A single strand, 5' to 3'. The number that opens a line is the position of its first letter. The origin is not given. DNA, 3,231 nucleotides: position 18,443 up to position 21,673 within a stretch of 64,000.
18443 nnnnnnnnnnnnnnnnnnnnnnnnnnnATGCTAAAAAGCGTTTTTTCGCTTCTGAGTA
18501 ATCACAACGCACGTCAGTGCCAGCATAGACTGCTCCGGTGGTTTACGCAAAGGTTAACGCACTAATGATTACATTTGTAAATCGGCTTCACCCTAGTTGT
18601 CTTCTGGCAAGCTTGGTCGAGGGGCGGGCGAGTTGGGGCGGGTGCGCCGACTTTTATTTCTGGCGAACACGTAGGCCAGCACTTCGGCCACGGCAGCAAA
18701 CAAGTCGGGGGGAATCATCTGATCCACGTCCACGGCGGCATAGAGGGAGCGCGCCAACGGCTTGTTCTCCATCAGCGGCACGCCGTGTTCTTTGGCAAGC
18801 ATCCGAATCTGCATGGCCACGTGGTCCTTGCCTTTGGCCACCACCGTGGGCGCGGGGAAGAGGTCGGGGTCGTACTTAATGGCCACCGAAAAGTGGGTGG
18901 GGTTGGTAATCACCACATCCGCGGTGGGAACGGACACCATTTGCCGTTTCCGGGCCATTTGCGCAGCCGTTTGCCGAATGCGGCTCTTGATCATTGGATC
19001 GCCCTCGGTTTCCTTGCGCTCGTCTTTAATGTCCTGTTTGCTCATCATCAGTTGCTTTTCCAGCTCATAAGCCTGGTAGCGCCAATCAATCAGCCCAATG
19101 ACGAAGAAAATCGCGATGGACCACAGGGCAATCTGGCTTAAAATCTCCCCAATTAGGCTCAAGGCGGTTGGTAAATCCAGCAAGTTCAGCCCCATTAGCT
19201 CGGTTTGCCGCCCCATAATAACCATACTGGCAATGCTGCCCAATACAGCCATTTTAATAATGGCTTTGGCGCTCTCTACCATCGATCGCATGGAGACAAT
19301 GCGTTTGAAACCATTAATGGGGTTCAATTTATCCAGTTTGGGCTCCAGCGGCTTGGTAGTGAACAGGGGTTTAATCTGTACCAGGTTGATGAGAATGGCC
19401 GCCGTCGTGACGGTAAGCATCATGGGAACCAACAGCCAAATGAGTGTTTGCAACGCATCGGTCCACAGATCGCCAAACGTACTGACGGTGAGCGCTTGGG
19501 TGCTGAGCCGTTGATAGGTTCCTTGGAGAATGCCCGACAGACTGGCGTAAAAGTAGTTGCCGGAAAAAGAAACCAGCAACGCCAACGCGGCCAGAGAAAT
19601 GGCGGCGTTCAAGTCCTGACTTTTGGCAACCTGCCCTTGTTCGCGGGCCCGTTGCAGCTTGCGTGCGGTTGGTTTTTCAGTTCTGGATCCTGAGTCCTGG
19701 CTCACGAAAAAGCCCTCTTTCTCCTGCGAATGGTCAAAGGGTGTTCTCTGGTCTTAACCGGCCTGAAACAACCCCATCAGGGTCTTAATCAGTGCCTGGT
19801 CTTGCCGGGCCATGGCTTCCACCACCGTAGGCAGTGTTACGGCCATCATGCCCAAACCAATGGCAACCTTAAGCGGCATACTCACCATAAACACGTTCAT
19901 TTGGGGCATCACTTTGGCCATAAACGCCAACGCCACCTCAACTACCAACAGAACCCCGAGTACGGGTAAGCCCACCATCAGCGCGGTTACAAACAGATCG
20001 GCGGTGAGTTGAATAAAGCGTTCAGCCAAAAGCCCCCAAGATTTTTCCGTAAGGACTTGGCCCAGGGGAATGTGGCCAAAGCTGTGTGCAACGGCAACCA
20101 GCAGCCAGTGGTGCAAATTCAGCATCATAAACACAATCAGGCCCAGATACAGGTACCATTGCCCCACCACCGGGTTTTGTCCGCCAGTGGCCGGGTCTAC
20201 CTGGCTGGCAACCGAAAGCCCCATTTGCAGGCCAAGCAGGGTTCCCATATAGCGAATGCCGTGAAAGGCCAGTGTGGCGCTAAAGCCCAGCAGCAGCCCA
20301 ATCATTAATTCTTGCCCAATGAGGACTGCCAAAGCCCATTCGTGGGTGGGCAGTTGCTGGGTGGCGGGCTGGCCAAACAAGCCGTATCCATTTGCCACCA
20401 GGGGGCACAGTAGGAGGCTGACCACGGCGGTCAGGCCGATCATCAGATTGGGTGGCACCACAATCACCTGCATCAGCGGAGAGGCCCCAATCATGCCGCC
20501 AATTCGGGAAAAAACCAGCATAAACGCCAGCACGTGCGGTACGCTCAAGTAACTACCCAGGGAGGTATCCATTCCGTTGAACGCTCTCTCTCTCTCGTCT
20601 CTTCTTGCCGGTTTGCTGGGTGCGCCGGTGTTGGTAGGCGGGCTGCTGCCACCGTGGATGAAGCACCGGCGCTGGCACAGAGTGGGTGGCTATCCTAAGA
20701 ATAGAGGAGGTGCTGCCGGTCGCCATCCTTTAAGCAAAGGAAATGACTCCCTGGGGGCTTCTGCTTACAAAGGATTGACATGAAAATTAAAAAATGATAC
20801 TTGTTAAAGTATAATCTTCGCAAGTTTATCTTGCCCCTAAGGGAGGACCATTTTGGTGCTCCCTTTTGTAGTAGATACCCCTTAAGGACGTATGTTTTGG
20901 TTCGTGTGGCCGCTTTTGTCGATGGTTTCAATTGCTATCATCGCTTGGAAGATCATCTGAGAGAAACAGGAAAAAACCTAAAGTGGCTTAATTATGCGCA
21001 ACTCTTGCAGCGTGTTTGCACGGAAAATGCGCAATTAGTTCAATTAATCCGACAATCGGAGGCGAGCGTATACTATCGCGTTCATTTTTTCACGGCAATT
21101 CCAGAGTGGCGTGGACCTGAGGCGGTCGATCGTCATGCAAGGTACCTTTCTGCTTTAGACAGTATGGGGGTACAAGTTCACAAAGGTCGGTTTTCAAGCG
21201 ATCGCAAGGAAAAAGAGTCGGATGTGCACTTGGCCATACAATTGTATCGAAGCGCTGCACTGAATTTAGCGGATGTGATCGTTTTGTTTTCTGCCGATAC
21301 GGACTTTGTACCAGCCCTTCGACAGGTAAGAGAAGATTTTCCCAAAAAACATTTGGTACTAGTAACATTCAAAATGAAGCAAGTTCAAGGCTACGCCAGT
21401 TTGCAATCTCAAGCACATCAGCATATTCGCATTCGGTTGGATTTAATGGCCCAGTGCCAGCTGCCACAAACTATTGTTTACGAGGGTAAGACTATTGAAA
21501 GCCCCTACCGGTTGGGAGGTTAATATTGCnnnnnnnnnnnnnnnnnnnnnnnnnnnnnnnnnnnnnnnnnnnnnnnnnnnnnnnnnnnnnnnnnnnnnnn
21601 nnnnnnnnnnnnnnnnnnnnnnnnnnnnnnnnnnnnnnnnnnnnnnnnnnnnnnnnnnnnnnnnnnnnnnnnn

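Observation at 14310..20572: Isolated fliR-flhB-X-phzF-flhA block lacking fliP and fliQ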

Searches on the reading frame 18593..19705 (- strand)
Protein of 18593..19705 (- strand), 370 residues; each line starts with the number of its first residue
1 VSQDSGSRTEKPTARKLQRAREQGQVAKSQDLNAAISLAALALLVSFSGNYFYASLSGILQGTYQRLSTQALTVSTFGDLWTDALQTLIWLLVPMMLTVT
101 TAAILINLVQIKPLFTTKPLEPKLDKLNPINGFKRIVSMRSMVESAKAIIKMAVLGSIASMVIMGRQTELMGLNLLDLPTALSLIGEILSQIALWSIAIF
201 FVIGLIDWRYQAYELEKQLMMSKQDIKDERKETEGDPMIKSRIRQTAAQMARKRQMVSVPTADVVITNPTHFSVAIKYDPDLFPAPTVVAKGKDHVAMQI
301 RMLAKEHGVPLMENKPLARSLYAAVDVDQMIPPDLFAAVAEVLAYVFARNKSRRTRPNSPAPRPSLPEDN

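Call 3: search_protein_families(library=pfam, proteins=[window:18593-19705:-])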
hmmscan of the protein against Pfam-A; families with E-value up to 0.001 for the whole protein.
window:18593-19705:- (370 aa): 1 family
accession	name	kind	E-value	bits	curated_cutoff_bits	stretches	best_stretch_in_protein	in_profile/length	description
PF01312.24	Bac_export_2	-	6.4e-126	420.6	24.4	1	7-346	2-335/335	FlhB HrpN YscU SpaS Family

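Call 16: find_related_loci(query=window:18593-19705:-, collection=genome_contigs, flank=10000)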
Query window:18593-19705:- (370 aa) in genome_contigs; peptide patterns used: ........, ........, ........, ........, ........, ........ (x = any residue, [..] = any of these).
192 stretches matched a pattern; 33 encode a relative of the query (tblastn E <= 1e-3); 33 distinct loci.
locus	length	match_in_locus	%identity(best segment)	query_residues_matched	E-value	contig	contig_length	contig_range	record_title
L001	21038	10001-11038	52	8-350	1e-121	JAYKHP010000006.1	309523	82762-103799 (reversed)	MAG: Vampirovibrionales bacterium isolate 227732 NODE_7763734, whole genome shotgun sequence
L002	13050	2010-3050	41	5-354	2e-83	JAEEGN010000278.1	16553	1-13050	MAG: Selenomonadaceae bacterium isolate Tb.RUG.10 k141_11289351_flag=1_multi=8.0000_len=16553, whole genome shotgun sequ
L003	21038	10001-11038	42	5-347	3e-81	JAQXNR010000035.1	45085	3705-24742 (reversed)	MAG: Lachnospiraceae bacterium isolate SUG1358 k141_4946471, whole genome shotgun sequence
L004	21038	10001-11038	39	5-347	2e-80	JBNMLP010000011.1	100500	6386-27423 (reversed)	MAG: Lachnospiraceae bacterium isolate CM_BacNC21182.14 k141_204652_length_100500_cov_18.9916, whole genome shotgun sequ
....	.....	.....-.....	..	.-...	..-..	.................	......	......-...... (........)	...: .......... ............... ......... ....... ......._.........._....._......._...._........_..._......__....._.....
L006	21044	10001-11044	40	8-353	2e-76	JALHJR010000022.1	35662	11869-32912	MAG: Tepidanaerobacter acetatoxydans isolate 8-LJY_011 scaffold_236, whole genome shotgun sequence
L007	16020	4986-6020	42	2-346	3e-76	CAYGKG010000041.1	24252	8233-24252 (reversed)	MAG TPA_asm: uncultured Alphaproteobacteria bacterium isolate ERP117304_co1_208 genome assembly, contig: NODE_2168_lengt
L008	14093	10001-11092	40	7-368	4e-75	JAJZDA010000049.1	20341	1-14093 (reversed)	MAG: Actinomycetes bacterium isolate JA4.bin25 NODE_2287_length_20341_cov_1.731869, whole genome shotgun sequence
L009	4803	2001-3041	40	1-347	1e-73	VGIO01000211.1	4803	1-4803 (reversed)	MAG: Calditrichaeota bacterium isolate K_DeepCast_250m_m2_227 K_DeepCast_250m_m2_227_Ga0194125_10040081, whole genome sh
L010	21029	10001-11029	39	8-348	3e-73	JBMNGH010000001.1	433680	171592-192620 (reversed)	MAG: Tepidanaerobacteraceae bacterium isolate SBF912LR0HQ0018 contig_11573, whole genome shotgun sequence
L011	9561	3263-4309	38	7-353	3e-70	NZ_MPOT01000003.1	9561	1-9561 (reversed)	MAG: Tepidanaerobacter sp. EBM-38 k99_19760, whole genome shotgun sequence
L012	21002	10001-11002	39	8-340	3e-70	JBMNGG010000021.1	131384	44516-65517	MAG: Tepidanaerobacteraceae bacterium isolate SBF912LR0HQ0147 contig_61343, whole genome shotgun sequence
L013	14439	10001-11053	40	7-357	2e-69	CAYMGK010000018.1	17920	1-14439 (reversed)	MAG TPA_asm: uncultured Clostridia bacterium isolate SRP192927_co8_60 genome assembly, contig: NODE_2584_length_17920_co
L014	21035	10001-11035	38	3-347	1e-67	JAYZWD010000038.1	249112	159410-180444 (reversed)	MAG: Pseudomonadota bacterium isolate XB_MAG556 DB_MAG556_0038, whole genome shotgun sequence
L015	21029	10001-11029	39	8-348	1e-66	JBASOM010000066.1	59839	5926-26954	MAG: Tepidanaerobacteraceae bacterium isolate MFD13476_ilm_asm_bin3 k127_57653, whole genome shotgun sequence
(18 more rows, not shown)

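Call 18: search_protein_families(library=pfam, proteins=[L001:3203-4396:+, L001:4477-5196:+, L001:5210-6370:+, L001:6514-7683:+, L001:7884-8750:+, L001:8750-9028:+, L001:9194-9973:+, L001:11084-13195:+, L001:13233-13628:+, L001:13867-15747:+])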
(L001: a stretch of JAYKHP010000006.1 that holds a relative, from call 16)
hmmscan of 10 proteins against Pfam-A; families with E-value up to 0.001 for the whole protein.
L001:3203-4396:+ (397 aa): 1 family
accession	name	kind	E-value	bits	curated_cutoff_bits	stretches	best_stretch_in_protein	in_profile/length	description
PF03968.19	LptD_N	-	4.9e-09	36.9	20.4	0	54-99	66-111/113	LptA/(LptD N-terminal domain) LPS transport protein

L001:4477-5196:+ (239 aa): 3 families
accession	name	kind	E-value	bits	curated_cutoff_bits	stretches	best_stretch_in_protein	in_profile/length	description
PF00005.33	ABC_tran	-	2e-38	132.5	25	1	19-163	2-136/137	ABC transporter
PF13304.12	AAA_21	-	1.5e-06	29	27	0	119-195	221-300/304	AAA domain, putative AbiEii toxin, Type IV TA system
PF02463.25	SMC_N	-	0.00016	21.6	40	0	7-52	8-48/220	RecF/RecN/SMC N terminal domain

L001:5210-6370:+ (386 aa): 1 family
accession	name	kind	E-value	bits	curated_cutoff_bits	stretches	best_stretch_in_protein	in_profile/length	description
PF03739.19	LptF_LptG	-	6.9e-55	186.9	27.9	1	14-379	1-351/353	Lipopolysaccharide export system permease LptF/LptG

L001:6514-7683:+ (389 aa): 3 families
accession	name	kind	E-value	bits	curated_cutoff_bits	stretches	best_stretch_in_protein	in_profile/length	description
PF01556.23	DnaJ_C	-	2e-31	109.5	26.6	2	294-366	78-152/152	DnaJ C terminal domain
PF00226.36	DnaJ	-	1.1e-19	70.7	27.8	1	8-70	1-63/63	DnaJ domain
PF00684.25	DnaJ_CXXCXGXG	-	0.00036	21.2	32.7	1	185-216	34-65/65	DnaJ central domain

L001:7884-8750:+ (288 aa): 1 family
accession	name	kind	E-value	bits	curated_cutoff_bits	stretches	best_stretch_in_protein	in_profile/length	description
PF00813.25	FliP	-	1.2e-79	267.1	26.9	1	91-283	1-191/191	FliP family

L001:8750-9028:+ (92 aa): 2 families
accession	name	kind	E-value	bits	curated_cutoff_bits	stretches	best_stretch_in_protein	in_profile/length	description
PF01313.24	Bac_export_3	-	2.8e-27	94.9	25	1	6-77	2-73/74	Bacterial export proteins, family 3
PF01311.25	Bac_export_1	-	6e-06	26.4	27.8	1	5-76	154-226/230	Bacterial export proteins, family 1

L001:9194-9973:+ (259 aa): 1 family
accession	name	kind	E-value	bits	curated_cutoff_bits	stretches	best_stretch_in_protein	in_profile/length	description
PF01311.25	Bac_export_1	-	1.3e-66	225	27.8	1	12-247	2-228/230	Bacterial export proteins, family 1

L001:11084-13195:+ (703 aa): 1 family
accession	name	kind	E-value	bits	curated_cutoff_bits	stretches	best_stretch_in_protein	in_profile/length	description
PF00771.25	FHIPEP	-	7.2e-263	874.4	29.1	1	29-685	1-656/657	FHIPEP family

L001:13233-13628:+ (131 aa): 0 families

L001:13867-15747:+ (626 aa): 4 families
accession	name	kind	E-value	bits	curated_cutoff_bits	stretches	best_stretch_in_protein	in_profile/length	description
PF01545.26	Cation_efflux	-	2.2e-29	103.1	26.6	1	42-271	1-194/198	Cation efflux family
PF03471.22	CorC_HlyC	-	7.3e-19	68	27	1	538-610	4-78/81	Transporter associated domain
PF00571.33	CBS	-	2.2e-16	60.4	24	2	471-520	7-56/57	CBS domain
PF16916.11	ZT_dimer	-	1.2e-09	38.5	26.7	1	283-355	5-75/78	Dimerisation domain of Zinc Transporter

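Call 20: find_homologous_proteins(query=L001:7884-8750:+, max_evalue=1e-20)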
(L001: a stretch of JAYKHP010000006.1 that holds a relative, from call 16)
Query L001:7884-8750:+ (288 aa): 8000 proteins with E <= 1e-20 among 8000 candidates; the best 120 are listed.
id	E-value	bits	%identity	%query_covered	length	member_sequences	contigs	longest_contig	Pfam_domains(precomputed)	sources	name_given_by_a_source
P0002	1.3e-127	443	86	89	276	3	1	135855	PF00813.26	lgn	-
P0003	9.5e-119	414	83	81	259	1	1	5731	PF00813.26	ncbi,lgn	-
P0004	2.1e-118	413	87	80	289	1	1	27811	PF00813.26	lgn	-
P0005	4.9e-118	411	76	90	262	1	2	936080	PF00813.26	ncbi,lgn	ncbi:MAG: flagellar type III secretion system pore protein FliP [Candidatus Melainabacteria bacteriu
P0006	3.6e-116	405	76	90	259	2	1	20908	PF00813.26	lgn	-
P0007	2.5e-112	393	74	91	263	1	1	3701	PF00813.26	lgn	-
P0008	9.6e-112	391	79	80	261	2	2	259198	PF00813.26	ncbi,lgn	-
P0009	1.1e-111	391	81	78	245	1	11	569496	PF00813.26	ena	-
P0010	1.7e-111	390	69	94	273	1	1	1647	PF00813.26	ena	-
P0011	3.5e-111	389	77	83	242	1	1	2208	PF00813.26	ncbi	-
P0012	9.5e-111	388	74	90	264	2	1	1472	PF00813.26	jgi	jgi:flagellar biosynthetic protein FliP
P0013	1.6e-110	387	77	83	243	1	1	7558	PF00813.26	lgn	-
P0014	3.7e-110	386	77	88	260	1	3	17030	PF00813.26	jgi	jgi:flagellar biosynthesis protein FliP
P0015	7.8e-110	385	78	80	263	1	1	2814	PF00813.26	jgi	jgi:flagellar biosynthetic protein FliP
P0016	9.1e-110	384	78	80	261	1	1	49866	PF00813.26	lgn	-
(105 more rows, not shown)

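Call 28: search_protein_families(library=pfam, proteins=[L001:13233-13628:+], max_evalue=0.01)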
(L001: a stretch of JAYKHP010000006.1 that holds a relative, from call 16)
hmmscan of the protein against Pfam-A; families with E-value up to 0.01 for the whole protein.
L001:13233-13628:+ (131 aa): 0 families

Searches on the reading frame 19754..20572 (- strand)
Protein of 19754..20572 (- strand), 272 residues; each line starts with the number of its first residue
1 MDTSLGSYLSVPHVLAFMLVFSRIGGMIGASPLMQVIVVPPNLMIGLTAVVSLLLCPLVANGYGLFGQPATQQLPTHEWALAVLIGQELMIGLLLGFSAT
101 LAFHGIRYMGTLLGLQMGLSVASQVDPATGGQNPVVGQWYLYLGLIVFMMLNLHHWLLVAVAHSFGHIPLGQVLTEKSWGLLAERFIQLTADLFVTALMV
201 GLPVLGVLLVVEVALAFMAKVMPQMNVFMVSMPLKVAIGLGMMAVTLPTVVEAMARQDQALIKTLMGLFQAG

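Call 3: search_protein_families(library=pfam, proteins=[window:19754-20572:-])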
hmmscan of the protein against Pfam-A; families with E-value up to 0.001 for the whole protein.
window:19754-20572:- (272 aa): 1 family
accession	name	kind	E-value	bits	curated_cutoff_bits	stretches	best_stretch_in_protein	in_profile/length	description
PF01311.25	Bac_export_1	-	4.4e-58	197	27.8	1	15-256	2-225/230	Bacterial export proteins, family 1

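Call 24: find_homologous_proteins(query=window:19754-20572:-, max_evalue=1e-10)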
Query window:19754-20572:- (272 aa): 87 proteins with E <= 1e-10 among 8000 candidates.
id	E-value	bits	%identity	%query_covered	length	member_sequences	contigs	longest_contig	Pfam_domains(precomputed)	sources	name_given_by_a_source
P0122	5.4e-165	566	100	100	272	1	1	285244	PF01311.26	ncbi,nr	ncbi:MAG: flagellar biosynthetic protein FliR [Candidatus Melainabacteria bacterium]|nr:flagellar bi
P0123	4.6e-54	202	44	100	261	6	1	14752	PF01311.26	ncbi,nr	ncbi:MAG: flagellar biosynthesis protein FliR [Vampirovibrio sp.]|nr:flagellar biosynthesis protein 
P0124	1.3e-53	200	43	97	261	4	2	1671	PF01311.26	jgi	jgi:flagellar biosynthetic protein FliR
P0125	3.8e-53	199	43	97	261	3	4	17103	PF01311.26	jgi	jgi:flagellar biosynthetic protein FliR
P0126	9.0e-53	198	43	99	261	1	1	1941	PF01311.26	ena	-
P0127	9.6e-53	198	46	97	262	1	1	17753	PF01311.26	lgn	-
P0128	1.7e-52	197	42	99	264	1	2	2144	PF01311.26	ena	-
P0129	5.8e-52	195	44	100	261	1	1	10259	PF01311.26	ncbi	-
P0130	1.1e-51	194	41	97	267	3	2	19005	PF01311.26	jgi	jgi:flagellar biosynthetic protein FliR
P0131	1.2e-51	194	42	100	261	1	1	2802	PF01311.26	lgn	-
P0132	1.8e-51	193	43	97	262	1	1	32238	PF01311.26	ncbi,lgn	ncbi:MAG: flagellar biosynthetic protein FliR [Cyanobacteria bacterium P01_H01_bin.74]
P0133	1.6e-50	190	43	100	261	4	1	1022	PF01311.26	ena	-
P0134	2.5e-50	190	45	100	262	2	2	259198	PF01311.26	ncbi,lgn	-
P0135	2.7e-50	190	43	100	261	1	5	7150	PF01311.26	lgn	-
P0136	9.0e-50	188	42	97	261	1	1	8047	PF01311.26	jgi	jgi:flagellar biosynthetic protein FliR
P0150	5.8e-47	179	49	82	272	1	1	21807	PF01311.26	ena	-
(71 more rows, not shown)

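Call 25: find_encoding_contigs(protein=P0122, flank=10000, max_places=3)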
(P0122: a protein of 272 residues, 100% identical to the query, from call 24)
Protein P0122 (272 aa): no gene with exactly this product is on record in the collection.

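Call 40: find_encoding_contigs(protein=P0150, flank=10000, max_places=2)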
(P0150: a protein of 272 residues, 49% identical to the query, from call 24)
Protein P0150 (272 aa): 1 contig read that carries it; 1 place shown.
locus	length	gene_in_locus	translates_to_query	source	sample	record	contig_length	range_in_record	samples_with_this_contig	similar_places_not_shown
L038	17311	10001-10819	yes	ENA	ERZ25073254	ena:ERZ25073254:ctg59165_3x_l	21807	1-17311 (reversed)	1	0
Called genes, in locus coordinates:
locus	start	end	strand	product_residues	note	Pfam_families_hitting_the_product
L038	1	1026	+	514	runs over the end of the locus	PF02985:HEAT (faint), PF03130:HEAT_PBS (faint), PF13646:HEAT_2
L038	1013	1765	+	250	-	PF01479:S4, PF00849:PseudoU_synth_2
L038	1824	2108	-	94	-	-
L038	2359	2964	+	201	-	PF00475:IGPD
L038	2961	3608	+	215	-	PF00117:GATase, PF01174:SNO (faint), PF07685:GATase_3 (weak)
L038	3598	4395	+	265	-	PF00977:His_biosynth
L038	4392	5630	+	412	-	PF00977:His_biosynth, PF01502:PRA-CH, PF01503:PRA-PH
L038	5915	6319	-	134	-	-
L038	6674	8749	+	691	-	PF05226:CHASE2, PF00211:Guanylate_cyc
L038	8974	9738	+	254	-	PF00813:FliP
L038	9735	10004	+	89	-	PF01313:Bac_export_3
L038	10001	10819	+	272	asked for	PF01311:Bac_export_1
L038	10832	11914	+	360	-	PF01312:Bac_export_2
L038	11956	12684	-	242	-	PF03767:Acid_phosphat_B, PF00702:Hydrolase (faint), PF12710:HAD (faint)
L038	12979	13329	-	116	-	-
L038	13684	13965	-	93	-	-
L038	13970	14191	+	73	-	PF00999:Na_H_Exchanger (weak)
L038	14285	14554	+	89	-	-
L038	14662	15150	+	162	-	PF21162:ETFQO_UQ-bd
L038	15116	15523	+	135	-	-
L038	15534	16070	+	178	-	PF05187:Fer4_ETF_QO (weak)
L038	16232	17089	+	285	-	PF01370:Epimerase (faint), PF08338:DUF1731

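Call 41: find_encoding_contigs(protein=P0127, flank=10000, max_places=2)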
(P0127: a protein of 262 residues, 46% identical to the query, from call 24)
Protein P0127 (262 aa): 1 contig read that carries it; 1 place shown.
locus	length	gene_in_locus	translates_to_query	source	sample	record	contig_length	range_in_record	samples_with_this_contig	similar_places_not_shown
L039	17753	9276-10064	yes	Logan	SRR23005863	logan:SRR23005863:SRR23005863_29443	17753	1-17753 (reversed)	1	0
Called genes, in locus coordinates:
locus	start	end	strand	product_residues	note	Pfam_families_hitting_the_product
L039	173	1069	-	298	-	-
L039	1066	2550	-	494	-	-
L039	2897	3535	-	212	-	PF00174:Oxidored_molyb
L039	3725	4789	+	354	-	PF03968:LptD_N (faint)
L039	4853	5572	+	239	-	PF00005:ABC_tran, PF12399:BCA_ABC_TP_C (weak)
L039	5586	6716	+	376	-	PF03739:LptF_LptG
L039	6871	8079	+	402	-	PF00226:DnaJ, PF01556:DnaJ_C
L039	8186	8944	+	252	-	PF00813:FliP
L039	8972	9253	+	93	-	PF01313:Bac_export_3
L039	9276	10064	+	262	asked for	PF01311:Bac_export_1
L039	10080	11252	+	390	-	PF01312:Bac_export_2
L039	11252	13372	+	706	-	PF00771:FHIPEP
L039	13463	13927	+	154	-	-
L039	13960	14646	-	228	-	PF13521:AAA_28 (weak), PF02223:Thymidylate_kin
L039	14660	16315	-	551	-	PF19568:Spore_III_AA, PF00004:AAA (weak), PF13401:AAA_22 (faint), PF25516:PTPase, PF01424:R3H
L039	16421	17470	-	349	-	PF13534:Fer4_17 (faint), PF12797:Fer4_2 (faint), PF12838:Fer4_7, PF13187:Fer4_9, PF14697:Fer4_21, PF25160:LdpA_Fe-S-bd, PF00037:Fer4 (weak), PF12617:LdpA_C, +3 more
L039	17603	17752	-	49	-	?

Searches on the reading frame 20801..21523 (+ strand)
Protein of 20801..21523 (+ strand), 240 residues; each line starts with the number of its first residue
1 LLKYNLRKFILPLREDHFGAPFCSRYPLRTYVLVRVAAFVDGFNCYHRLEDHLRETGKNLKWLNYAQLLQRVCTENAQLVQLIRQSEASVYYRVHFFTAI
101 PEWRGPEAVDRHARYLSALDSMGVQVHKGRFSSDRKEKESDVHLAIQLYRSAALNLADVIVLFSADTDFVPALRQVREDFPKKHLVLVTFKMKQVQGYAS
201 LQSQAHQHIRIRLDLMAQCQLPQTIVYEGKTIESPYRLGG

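Call 3: search_protein_families(library=pfam, proteins=[window:20801-21523:+])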
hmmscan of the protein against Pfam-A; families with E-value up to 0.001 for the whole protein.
window:20801-21523:+ (240 aa): 1 family
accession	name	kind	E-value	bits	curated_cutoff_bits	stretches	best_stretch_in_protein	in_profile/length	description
PF01936.24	NYN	-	2.6e-13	51.1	24.2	1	35-209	1-142/145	NYN domain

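Call 12: search_protein_families(library=ncbifam, proteins=[window:20801-21523:+], max_evalue=0.01)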
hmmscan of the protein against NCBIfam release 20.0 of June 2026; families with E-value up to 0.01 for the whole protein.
window:20801-21523:+ (240 aa): 0 families

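Call 61: search_protein_families(library=padloc, proteins=[window:20801-21523:+], max_evalue=0.01)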
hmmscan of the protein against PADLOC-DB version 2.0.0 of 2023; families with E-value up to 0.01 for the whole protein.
window:20801-21523:+ (240 aa): 2 families
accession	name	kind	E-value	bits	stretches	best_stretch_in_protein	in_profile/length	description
PDLC04163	HEC-09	-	1.1e-26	91.8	1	35-231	3-195/203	-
PDLC01154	NYN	-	0.008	13.6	1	110-178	201-267/310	"LabA-like protein, NYN family nuclease"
